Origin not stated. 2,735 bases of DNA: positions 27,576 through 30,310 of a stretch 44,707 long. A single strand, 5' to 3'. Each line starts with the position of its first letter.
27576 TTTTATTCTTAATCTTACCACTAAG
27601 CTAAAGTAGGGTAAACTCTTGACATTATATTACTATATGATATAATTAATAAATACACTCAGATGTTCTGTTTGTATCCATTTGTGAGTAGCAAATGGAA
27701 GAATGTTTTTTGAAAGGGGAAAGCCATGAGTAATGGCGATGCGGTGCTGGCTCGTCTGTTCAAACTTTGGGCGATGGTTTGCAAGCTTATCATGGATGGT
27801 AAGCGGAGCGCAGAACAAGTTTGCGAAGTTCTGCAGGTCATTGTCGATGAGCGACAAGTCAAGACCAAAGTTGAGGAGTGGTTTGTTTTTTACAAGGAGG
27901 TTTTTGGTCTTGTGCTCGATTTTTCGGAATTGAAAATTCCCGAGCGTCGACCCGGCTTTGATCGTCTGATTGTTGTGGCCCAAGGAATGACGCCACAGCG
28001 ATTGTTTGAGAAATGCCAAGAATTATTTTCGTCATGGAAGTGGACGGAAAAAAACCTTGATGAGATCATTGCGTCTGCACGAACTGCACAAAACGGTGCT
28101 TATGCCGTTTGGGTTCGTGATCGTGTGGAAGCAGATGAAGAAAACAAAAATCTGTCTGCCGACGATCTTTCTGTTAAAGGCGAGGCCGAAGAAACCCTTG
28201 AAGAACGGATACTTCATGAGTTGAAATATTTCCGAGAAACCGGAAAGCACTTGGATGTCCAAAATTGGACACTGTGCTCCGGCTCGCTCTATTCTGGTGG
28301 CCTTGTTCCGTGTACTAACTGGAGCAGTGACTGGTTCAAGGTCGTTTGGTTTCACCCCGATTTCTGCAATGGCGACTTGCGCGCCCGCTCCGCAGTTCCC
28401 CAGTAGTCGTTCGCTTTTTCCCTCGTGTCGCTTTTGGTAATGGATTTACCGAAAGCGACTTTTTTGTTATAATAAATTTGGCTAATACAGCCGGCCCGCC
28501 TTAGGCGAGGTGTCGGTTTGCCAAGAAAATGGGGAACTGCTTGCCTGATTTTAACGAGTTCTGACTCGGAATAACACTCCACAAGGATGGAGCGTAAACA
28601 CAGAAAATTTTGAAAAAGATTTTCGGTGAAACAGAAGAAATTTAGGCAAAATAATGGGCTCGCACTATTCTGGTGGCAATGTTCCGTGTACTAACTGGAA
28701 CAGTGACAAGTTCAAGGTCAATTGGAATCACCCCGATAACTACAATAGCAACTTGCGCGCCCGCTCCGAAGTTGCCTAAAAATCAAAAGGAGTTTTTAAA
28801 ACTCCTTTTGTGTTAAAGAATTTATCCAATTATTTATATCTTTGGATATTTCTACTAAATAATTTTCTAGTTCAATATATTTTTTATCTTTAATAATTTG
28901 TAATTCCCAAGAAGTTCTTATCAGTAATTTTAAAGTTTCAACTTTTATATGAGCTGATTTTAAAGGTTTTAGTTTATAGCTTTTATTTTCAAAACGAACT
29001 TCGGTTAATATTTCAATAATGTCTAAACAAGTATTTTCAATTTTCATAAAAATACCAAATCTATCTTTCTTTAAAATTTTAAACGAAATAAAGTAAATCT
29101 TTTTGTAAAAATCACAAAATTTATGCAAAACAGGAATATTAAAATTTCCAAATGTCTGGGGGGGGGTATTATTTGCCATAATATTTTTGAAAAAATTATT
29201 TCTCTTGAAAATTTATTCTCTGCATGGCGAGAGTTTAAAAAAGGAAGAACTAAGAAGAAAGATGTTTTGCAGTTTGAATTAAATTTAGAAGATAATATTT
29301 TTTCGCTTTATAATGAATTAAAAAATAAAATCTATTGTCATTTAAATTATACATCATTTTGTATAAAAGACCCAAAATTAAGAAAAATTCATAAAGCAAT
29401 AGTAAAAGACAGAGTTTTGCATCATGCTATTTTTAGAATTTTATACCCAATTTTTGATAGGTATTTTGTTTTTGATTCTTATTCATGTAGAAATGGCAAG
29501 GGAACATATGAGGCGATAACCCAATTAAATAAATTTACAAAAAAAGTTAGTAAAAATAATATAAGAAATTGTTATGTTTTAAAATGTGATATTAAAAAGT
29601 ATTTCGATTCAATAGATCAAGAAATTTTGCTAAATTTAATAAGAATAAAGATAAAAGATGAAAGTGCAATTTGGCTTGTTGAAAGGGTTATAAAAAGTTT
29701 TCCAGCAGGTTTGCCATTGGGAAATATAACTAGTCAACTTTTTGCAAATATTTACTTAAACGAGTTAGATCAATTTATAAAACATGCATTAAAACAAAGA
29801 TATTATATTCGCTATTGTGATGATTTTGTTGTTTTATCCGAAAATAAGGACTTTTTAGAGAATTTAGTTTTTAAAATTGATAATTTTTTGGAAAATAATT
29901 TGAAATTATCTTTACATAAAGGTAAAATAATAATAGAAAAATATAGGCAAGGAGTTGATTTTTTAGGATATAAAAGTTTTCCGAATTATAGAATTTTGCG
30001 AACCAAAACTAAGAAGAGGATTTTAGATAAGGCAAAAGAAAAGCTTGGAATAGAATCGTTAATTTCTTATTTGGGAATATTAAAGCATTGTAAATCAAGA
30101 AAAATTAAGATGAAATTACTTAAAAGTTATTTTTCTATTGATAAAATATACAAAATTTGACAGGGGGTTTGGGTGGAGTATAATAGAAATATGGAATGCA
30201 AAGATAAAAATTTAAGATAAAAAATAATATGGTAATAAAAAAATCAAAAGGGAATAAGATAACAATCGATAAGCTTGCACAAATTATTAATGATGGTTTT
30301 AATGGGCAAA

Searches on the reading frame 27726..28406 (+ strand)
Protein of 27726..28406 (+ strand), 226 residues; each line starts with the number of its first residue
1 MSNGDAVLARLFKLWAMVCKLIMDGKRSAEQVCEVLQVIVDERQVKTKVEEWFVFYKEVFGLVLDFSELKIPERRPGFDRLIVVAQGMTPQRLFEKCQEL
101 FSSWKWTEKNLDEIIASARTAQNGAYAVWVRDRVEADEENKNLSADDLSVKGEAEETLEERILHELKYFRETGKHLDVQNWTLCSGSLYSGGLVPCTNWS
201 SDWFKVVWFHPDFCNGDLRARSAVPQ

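Call 7: search_protein_families(library=pfam, proteins=[window:27726-28406:+], max_evalue=0.1)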
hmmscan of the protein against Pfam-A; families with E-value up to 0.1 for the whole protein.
window:27726-28406:+ (226 aa): 1 family
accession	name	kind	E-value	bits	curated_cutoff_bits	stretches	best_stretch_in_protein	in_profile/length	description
PF03471.22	CorC_HlyC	-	0.085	13.3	27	0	150-183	27-62/81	Transporter associated domain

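Call 77: search_protein_families(library=ncbifam, proteins=[window:27726-28406:+], max_evalue=0.01)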
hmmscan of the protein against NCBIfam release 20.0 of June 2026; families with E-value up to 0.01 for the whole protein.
window:27726-28406:+ (226 aa): 0 families

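Call 100: search_protein_families(library=phrogs, proteins=[window:27726-28406:+], max_evalue=0.01)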
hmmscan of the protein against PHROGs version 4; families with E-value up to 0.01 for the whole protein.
window:27726-28406:+ (226 aa): 0 families

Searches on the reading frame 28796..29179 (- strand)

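Call 7: search_protein_families(library=pfam, proteins=[window:28796-29179:-], max_evalue=0.1)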
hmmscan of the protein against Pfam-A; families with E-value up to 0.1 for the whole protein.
window:28796-29179:- (127 aa): 3 families
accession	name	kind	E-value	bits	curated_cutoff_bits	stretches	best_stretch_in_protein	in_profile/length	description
PF22296.2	bAvd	-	5.5e-10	40.1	40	1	19-121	5-106/107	bAvd-like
PF05635.17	23S_rRNA_IVP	-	0.024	15.3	33.8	1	17-116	5-105/106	23S rRNA-intervening sequence protein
PF18220.6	BspA_v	-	0.061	13.6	25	1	31-84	79-131/150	Adhesin BspA variable domain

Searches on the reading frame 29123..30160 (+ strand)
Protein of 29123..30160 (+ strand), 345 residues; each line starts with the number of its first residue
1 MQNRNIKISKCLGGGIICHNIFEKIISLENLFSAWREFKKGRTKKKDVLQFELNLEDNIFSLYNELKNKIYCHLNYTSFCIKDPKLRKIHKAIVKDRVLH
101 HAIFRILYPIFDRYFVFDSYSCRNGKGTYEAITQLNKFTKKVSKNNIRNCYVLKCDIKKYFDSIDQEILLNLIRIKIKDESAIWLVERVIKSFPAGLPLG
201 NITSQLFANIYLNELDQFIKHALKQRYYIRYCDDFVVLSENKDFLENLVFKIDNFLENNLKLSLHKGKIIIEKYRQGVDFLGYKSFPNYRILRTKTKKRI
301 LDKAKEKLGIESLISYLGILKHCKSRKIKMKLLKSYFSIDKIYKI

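Call 7: search_protein_families(library=pfam, proteins=[window:29123-30160:+], max_evalue=0.1)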
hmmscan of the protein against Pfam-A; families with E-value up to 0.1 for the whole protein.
window:29123-30160:+ (345 aa): 2 families
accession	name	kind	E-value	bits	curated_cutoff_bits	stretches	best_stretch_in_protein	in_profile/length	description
PF00078.32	RVT_1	-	8.7e-21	75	29.6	1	85-284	8-204/205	Reverse transcriptase (RNA-dependent DNA polymerase)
PF23289.1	Spectrin_5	-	0.0037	17.8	27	0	122-168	6-51/80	Guanine nucleotide exchange factor DBS-like, spectrin-like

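Call 70: find_related_loci(query=A5, collection=metagenome_contigs, flank=3000)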
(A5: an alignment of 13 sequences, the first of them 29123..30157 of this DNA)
Query A5 (345 aa) in metagenome_contigs; peptide patterns used: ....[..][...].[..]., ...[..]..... (x = any residue, [..] = any of these).
600 stretches matched a pattern (row limit reached: there are more); 596 encode a relative of the query (tblastn E <= 1e-3); the best 80 are kept; 80 distinct loci.
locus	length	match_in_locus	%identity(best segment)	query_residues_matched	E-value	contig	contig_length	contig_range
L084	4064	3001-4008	73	12-343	9e-159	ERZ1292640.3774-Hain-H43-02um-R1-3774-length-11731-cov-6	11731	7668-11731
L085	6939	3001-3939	64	16-332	1e-132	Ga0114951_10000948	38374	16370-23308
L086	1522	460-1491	62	11-339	1e-143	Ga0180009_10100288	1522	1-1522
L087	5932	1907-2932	62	13-334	3e-132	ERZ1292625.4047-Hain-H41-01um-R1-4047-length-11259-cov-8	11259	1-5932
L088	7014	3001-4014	61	14-332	4e-129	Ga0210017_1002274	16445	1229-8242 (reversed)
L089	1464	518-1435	64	8-309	6e-140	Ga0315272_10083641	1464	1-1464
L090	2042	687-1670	59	11-334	2e-135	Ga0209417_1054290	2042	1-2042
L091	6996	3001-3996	60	10-325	2e-125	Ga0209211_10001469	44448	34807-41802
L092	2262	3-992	59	15-332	1e-132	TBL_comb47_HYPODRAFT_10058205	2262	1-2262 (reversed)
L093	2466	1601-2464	64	12-290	5e-130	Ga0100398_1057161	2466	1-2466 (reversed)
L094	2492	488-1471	56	17-332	2e-129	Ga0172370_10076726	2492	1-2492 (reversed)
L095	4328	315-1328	57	10-331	3e-121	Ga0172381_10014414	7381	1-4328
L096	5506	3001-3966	58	13-334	8e-121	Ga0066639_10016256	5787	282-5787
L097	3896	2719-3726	54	13-334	7e-122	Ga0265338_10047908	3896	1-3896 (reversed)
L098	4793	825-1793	55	12-334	5e-119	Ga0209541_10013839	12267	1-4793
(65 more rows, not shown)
